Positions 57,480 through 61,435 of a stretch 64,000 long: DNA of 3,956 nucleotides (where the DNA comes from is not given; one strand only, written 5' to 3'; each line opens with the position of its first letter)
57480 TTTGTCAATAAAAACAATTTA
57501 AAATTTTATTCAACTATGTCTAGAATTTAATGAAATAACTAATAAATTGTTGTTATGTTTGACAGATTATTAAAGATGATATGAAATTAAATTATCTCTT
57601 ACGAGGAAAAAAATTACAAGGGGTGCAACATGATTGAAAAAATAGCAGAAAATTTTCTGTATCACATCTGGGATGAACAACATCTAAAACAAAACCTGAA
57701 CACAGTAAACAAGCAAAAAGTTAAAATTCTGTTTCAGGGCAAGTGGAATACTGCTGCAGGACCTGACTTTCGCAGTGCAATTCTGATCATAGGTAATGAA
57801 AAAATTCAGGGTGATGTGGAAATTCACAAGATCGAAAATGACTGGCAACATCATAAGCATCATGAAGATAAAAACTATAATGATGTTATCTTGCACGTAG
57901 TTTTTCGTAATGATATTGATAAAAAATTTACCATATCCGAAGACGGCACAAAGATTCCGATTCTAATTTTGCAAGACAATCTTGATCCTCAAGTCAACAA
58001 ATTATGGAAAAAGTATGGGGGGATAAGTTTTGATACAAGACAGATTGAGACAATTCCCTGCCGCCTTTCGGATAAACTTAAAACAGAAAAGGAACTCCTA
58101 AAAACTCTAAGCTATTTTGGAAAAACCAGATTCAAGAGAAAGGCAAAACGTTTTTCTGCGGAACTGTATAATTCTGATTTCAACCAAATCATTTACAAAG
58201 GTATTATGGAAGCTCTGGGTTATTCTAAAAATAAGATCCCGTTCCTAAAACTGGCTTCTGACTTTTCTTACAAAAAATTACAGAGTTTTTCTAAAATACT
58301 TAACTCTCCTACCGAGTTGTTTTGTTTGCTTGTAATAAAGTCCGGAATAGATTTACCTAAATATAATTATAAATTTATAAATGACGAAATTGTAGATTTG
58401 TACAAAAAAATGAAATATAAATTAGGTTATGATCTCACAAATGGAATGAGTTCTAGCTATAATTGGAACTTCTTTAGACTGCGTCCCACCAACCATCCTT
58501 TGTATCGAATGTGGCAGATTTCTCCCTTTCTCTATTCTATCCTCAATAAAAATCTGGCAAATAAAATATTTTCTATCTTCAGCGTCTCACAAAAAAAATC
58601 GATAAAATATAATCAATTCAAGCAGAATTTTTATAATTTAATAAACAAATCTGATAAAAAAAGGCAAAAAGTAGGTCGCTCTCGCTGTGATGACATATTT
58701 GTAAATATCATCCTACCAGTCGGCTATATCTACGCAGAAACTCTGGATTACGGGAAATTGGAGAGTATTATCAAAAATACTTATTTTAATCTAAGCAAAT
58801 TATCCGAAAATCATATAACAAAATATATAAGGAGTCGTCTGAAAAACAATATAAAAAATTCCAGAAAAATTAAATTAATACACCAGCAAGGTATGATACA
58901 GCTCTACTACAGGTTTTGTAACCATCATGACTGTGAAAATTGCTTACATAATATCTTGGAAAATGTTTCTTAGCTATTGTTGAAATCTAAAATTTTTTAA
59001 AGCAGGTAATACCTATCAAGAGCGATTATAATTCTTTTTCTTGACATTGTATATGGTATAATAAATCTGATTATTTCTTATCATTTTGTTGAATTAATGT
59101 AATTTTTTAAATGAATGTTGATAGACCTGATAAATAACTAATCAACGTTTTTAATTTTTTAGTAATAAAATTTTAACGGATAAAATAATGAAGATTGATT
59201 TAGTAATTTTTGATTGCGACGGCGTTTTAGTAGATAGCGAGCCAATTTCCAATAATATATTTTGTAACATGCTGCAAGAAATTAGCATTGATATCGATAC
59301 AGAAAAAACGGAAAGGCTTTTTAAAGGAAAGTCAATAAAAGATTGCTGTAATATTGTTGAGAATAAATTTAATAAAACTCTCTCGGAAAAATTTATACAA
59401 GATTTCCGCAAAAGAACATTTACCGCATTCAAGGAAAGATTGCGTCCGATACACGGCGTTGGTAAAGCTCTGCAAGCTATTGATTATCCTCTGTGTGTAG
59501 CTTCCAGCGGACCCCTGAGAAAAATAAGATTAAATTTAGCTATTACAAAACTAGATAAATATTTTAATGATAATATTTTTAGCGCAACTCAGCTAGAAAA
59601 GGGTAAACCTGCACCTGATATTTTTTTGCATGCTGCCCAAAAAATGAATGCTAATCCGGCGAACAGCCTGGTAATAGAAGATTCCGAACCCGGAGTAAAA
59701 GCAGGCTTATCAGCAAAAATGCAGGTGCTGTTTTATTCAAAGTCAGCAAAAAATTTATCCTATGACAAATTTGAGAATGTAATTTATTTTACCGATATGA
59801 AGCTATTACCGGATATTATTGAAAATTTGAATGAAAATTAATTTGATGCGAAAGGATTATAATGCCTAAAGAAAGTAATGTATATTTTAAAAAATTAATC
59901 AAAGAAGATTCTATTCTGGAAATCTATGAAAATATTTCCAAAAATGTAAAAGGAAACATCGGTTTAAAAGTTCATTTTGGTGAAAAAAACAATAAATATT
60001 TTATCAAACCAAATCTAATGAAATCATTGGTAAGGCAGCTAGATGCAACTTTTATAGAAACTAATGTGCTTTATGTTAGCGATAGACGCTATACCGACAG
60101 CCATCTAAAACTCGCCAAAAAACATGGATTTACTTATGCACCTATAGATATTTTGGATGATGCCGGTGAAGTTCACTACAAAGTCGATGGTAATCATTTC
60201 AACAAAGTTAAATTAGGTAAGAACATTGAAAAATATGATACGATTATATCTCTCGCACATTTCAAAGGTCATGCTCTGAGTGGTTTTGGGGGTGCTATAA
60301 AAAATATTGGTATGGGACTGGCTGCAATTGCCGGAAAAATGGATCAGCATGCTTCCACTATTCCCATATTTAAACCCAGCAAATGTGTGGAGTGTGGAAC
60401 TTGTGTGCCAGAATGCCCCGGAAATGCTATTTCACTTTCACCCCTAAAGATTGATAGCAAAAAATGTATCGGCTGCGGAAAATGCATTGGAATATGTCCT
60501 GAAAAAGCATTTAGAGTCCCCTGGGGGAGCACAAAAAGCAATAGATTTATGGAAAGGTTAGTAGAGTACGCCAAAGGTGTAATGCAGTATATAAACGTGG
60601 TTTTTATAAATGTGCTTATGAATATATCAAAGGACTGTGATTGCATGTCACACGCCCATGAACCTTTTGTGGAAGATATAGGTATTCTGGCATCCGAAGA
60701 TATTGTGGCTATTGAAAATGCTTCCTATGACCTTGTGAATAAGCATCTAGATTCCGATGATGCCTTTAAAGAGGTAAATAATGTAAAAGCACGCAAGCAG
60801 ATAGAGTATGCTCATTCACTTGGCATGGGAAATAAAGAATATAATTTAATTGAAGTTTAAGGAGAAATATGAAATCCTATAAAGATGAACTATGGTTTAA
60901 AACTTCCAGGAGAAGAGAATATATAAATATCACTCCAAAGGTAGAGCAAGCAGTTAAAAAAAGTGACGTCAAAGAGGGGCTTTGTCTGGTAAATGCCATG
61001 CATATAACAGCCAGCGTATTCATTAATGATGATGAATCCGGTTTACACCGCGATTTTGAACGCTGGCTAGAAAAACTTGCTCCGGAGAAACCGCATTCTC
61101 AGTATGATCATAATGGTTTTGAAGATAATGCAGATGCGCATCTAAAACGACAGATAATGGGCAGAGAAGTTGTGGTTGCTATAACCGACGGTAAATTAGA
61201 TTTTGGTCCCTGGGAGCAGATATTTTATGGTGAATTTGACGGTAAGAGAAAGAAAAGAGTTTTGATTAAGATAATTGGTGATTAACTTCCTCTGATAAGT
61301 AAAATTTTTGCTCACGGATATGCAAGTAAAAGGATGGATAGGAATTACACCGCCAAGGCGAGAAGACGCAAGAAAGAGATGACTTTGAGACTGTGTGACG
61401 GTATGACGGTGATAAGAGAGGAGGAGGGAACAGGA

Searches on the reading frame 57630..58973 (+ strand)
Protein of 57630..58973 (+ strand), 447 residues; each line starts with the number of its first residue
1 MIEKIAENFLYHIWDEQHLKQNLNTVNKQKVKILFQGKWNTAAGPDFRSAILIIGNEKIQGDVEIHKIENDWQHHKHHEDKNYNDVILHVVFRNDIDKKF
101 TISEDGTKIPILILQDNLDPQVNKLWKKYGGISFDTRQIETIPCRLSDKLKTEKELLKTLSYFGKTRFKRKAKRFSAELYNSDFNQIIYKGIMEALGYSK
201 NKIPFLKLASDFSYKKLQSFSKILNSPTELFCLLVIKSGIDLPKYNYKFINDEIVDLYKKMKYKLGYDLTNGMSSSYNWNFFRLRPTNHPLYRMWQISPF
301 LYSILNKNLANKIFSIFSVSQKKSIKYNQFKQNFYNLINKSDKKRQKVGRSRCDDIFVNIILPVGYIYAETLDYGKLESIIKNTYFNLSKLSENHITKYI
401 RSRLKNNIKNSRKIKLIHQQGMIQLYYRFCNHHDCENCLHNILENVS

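Call 39: search_protein_families(library=pfam, proteins=[window:57630-58973:+], max_evalue=0.000001)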
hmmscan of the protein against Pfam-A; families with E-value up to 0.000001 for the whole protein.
window:57630-58973:+ (447 aa): 1 family
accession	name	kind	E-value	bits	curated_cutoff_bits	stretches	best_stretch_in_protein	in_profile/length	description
PF11013.13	DUF2851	-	4.4e-62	210.7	25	1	7-379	1-360/375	Protein of unknown function (DUF2851)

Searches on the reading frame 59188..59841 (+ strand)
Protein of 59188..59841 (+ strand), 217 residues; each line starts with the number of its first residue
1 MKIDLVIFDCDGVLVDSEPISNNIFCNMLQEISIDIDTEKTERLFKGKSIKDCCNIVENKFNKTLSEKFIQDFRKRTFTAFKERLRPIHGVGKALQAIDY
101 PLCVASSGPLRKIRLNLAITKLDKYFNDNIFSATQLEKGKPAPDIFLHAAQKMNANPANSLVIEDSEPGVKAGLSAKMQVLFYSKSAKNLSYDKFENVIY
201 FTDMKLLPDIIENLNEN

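Call 39: search_protein_families(library=pfam, proteins=[window:59188-59841:+], max_evalue=0.000001)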
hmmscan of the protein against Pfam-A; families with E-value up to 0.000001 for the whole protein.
window:59188-59841:+ (217 aa): 2 families
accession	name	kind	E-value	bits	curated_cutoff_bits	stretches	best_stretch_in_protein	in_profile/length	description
PF13419.12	HAD_2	-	2.8e-24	86.6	23.8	1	6-181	1-176/178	Haloacid dehalogenase-like hydrolase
PF00702.32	Hydrolase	-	3.8e-22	80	26.4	1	3-176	1-190/191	haloacid dehalogenase-like hydrolase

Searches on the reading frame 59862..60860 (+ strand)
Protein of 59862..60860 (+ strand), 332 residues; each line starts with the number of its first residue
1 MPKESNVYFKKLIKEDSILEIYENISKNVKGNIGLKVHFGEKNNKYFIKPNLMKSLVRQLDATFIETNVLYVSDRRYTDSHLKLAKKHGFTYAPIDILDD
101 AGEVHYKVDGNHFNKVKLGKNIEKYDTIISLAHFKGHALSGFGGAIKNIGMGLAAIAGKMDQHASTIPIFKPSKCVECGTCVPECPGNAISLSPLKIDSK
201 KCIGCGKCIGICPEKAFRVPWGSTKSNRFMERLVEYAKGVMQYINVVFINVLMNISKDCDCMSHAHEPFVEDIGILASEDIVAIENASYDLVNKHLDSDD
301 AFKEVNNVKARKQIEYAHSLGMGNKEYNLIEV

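Call 39: search_protein_families(library=pfam, proteins=[window:59862-60860:+], max_evalue=0.000001)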
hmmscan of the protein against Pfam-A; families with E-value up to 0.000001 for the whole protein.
window:59862-60860:+ (332 aa): 9 families
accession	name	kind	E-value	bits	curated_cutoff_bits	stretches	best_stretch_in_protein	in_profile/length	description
PF04015.17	DUF362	-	1.2e-40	140.2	24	1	33-289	1-199/200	Domain of unknown function (DUF362)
PF00037.32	Fer4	-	1e-13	50.9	21.1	0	196-217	2-23/24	4Fe-4S binding domain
PF12837.12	Fer4_6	-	9e-11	41.6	25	0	196-217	3-24/24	4Fe-4S binding domain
PF12797.12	Fer4_2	-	1.8e-09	37.4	24.5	0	196-214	4-22/22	4Fe-4S binding domain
PF13237.11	Fer4_10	-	4e-09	36.7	25.5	0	168-213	2-53/53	4Fe-4S dicluster domain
PF13484.11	Fer4_16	-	5.1e-09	37.2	30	0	201-240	1-40/66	4Fe-4S double cluster binding domain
PF12838.12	Fer4_7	-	9.5e-09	36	27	1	174-216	1-52/52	4Fe-4S dicluster domain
PF13187.11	Fer4_9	-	3.4e-08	33.8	27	1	174-216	1-51/52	4Fe-4S dicluster domain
PF14697.11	Fer4_21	-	4.5e-07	30.3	35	0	172-215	5-55/59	4Fe-4S dicluster domain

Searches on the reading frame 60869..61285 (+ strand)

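Call 39: search_protein_families(library=pfam, proteins=[window:60869-61285:+], max_evalue=0.000001)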
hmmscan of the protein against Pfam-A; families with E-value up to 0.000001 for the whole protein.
window:60869-61285:+ (138 aa): 1 family
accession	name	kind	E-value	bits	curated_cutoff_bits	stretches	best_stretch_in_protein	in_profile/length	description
PF01894.22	UPF0047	-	1.4e-38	132.1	27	1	20-135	1-117/117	Uncharacterised protein family UPF0047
